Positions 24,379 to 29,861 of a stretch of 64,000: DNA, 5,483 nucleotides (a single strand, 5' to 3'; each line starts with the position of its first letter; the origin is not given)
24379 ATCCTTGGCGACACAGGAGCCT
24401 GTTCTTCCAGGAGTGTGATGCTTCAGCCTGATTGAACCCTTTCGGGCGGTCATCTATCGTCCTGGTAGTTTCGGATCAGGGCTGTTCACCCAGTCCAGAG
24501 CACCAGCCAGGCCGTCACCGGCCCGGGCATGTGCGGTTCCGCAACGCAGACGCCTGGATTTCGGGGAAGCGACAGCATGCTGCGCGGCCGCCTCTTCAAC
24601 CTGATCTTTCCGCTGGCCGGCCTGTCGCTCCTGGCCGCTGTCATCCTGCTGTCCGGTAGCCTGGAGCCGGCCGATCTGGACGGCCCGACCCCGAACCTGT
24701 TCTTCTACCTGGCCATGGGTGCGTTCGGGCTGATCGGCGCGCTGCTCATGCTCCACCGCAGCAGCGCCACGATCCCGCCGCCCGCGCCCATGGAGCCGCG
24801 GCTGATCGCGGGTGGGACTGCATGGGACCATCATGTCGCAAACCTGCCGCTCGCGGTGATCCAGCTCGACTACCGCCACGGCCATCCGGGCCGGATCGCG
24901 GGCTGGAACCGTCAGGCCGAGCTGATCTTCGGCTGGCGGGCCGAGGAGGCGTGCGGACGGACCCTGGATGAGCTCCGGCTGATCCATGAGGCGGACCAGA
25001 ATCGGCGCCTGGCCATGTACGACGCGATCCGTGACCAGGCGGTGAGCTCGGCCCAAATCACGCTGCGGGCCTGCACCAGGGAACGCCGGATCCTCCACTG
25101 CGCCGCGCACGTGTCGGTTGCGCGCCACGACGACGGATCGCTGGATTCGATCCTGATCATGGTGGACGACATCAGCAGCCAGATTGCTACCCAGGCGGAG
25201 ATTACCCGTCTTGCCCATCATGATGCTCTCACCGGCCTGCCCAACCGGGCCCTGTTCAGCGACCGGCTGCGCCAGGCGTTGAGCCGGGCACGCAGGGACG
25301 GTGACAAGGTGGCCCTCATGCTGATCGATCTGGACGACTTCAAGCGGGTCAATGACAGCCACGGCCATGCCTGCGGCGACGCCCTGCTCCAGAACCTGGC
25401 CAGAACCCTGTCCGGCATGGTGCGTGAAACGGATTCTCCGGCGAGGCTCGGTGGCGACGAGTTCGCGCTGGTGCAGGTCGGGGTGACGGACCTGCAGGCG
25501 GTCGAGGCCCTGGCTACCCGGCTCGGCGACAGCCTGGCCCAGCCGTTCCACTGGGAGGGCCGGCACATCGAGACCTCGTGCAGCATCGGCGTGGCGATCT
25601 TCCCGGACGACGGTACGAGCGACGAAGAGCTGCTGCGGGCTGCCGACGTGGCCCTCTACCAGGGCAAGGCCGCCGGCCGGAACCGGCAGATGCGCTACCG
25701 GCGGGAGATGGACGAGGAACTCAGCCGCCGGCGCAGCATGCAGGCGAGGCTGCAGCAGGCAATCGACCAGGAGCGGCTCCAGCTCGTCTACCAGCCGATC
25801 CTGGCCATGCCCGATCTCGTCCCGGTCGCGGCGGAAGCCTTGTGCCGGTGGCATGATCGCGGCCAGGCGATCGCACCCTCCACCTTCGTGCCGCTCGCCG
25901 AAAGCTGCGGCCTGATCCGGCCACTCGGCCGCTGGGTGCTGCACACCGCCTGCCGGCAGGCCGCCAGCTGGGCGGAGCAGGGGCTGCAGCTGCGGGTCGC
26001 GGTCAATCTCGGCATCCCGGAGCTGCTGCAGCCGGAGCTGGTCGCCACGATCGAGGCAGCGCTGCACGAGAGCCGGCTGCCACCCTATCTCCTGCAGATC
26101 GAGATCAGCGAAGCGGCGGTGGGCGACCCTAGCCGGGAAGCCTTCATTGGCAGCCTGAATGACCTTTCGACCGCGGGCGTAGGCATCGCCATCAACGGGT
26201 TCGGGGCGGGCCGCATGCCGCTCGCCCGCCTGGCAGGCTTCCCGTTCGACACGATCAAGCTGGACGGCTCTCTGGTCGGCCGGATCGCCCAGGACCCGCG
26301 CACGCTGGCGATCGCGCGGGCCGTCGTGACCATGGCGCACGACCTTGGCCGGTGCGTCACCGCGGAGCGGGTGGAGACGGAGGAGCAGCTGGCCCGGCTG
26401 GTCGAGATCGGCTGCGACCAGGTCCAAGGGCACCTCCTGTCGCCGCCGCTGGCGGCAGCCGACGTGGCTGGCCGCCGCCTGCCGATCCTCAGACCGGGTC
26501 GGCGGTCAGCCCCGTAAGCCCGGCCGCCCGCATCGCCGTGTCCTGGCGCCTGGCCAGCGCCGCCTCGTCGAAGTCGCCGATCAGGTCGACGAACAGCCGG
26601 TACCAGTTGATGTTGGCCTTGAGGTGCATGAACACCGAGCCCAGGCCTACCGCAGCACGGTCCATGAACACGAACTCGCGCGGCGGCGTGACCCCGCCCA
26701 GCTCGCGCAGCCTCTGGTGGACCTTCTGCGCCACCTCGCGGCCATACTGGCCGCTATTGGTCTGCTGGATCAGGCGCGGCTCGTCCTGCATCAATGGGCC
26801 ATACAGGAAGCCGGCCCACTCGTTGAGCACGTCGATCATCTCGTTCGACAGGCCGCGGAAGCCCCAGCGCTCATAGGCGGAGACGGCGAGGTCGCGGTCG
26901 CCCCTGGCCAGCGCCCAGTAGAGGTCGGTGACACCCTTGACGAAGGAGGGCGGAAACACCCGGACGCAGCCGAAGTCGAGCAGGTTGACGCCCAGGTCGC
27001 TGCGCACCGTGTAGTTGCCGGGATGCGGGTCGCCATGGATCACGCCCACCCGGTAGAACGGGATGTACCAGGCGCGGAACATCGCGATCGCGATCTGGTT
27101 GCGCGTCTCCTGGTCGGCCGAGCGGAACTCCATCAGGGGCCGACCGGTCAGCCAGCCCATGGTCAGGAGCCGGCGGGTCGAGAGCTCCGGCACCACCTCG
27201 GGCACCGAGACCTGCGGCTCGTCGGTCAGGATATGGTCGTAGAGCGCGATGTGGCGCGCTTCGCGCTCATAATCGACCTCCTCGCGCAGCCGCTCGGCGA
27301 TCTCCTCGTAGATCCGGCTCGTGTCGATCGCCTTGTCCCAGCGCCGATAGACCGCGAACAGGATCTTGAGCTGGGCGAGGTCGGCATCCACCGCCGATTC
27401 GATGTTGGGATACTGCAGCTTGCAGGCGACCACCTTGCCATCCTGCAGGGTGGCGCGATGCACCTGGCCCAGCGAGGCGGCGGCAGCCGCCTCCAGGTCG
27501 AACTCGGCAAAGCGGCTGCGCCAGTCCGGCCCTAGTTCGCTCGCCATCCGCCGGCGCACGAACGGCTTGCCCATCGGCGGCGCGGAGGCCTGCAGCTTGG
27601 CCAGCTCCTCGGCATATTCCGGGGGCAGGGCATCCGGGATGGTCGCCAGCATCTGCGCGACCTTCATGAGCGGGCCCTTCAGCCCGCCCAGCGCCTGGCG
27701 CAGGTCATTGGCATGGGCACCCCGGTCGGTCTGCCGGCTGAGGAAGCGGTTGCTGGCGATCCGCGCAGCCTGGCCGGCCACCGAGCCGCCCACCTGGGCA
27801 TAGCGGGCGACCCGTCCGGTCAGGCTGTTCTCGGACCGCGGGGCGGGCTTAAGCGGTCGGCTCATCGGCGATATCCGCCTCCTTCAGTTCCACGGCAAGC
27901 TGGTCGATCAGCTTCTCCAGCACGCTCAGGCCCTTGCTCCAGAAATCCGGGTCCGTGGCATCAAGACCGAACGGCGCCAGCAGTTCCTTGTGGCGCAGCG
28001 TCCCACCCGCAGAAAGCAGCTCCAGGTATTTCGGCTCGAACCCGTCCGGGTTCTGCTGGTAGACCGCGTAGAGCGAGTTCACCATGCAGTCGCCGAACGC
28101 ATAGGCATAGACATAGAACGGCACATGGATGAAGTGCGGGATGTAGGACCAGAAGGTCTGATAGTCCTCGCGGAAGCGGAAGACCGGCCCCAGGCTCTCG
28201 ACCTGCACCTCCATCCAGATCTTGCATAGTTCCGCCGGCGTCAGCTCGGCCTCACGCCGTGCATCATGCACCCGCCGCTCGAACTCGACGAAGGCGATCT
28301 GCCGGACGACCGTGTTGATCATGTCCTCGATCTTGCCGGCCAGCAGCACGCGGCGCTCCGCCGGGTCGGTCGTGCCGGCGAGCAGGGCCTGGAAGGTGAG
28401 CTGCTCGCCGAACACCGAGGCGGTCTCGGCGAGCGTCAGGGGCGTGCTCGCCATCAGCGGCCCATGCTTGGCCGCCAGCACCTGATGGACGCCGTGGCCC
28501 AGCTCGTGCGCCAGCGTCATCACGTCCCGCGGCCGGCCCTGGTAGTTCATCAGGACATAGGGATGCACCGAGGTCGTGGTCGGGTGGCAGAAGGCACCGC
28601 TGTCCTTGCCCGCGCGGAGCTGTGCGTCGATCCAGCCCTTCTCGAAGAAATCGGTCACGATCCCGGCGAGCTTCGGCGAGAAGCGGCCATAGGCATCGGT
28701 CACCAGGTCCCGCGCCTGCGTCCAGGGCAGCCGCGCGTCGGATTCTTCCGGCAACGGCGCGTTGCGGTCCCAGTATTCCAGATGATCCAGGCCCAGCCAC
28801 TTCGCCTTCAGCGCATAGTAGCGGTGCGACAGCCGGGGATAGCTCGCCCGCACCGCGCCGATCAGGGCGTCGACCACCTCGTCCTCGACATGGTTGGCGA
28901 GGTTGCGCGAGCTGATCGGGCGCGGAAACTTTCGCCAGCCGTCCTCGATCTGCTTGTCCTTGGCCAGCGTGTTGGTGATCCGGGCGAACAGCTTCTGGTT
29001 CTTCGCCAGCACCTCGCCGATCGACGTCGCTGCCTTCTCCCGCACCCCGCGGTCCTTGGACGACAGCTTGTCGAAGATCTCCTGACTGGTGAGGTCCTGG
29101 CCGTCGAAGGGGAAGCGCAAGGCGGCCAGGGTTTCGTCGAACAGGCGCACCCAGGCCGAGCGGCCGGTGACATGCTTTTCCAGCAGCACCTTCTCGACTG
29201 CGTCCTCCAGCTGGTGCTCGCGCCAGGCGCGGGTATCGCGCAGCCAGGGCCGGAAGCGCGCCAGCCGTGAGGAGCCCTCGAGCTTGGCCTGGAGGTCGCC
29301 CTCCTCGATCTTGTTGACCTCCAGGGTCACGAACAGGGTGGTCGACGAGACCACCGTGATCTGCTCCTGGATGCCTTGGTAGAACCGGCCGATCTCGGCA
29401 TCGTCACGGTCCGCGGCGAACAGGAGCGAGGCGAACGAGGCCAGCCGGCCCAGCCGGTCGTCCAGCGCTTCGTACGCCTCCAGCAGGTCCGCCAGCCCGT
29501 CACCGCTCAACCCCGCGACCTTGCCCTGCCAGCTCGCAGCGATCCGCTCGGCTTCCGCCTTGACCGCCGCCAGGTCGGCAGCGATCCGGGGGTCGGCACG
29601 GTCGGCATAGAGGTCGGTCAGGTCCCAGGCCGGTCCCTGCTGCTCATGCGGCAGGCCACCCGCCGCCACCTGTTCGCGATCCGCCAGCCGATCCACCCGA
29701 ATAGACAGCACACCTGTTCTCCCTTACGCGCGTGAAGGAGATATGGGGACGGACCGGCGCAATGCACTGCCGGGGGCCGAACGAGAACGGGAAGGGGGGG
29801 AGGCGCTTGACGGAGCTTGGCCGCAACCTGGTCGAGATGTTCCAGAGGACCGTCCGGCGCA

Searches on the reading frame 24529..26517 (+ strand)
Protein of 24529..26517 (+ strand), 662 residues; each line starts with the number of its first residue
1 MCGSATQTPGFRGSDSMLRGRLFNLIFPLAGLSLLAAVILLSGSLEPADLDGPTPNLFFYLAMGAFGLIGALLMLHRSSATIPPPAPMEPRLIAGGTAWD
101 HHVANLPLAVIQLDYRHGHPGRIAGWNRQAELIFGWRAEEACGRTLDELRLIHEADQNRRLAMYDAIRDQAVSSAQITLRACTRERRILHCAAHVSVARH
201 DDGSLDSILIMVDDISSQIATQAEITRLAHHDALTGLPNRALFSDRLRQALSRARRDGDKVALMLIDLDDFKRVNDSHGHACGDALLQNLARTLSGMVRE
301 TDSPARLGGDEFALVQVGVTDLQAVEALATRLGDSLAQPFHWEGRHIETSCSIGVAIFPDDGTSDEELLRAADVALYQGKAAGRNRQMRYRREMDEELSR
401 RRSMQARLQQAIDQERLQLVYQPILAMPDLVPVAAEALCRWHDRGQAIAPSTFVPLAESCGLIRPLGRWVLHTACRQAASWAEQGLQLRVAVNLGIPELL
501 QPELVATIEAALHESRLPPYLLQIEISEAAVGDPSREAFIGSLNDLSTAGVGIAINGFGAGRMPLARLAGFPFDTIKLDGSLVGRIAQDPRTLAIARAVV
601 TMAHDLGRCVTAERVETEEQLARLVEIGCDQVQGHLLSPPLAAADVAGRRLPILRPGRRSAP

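Call 8: search_protein_families(library=pfam, proteins=[window:24529-26517:+], max_evalue=0.001)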
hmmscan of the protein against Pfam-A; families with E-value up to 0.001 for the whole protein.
window:24529-26517:+ (662 aa): 4 families
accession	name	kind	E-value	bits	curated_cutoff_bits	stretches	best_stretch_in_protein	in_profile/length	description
PF00563.25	EAL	-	4.2e-60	203.5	31.3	1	406-640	2-236/236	EAL domain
PF00990.26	GGDEF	-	4.4e-48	163.5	23.8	1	229-386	1-161/161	Diguanylate cyclase, GGDEF domain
PF00989.32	PAS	-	2.8e-09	37.4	22.6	1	103-215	7-113/113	PAS fold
PF08448.16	PAS_4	-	0.00011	22.8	23.1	1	118-217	12-107/110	PAS fold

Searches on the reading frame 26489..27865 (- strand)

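Call 9: search_protein_families(library=pfam, proteins=[window:26489-27865:-], max_evalue=0.001)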
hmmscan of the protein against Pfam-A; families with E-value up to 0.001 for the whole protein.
window:26489-27865:- (458 aa): 2 families
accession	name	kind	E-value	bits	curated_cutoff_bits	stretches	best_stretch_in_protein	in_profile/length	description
PF03109.22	ABC1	-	2.6e-58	197.5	22.9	1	90-326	1-239/244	ABC1 atypical kinase-like domain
PF01636.29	APH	-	0.00059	20.1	23.2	0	272-333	167-224/239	Phosphotransferase enzyme family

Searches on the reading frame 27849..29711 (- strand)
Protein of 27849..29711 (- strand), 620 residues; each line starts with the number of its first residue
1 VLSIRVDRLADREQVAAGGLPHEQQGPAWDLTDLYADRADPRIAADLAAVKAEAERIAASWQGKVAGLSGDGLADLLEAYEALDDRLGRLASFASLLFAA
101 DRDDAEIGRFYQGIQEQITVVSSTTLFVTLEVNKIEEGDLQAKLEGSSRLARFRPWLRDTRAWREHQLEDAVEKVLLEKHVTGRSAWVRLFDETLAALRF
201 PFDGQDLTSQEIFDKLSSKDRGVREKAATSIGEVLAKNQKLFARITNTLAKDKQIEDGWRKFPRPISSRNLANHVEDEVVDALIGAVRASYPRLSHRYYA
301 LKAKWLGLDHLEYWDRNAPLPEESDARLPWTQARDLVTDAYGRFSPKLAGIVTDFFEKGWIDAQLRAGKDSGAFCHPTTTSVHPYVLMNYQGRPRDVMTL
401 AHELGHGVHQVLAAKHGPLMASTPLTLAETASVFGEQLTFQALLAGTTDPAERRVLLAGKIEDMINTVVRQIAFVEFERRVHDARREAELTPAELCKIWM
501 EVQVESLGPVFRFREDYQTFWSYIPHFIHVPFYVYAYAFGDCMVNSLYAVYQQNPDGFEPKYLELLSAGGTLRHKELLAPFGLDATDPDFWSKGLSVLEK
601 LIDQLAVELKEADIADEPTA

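Call 9: search_protein_families(library=pfam, proteins=[window:27849-29711:-], max_evalue=0.001)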
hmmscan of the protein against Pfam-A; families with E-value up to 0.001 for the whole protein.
window:27849-29711:- (620 aa): 2 families
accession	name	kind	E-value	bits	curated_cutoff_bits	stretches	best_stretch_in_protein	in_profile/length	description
PF01432.26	Peptidase_M3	-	8.3e-44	151.1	27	1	217-595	4-455/457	Peptidase family M3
PF08439.15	Peptidase_M3_N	-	8.4e-16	58.4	25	1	131-200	1-70/70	Oligopeptidase F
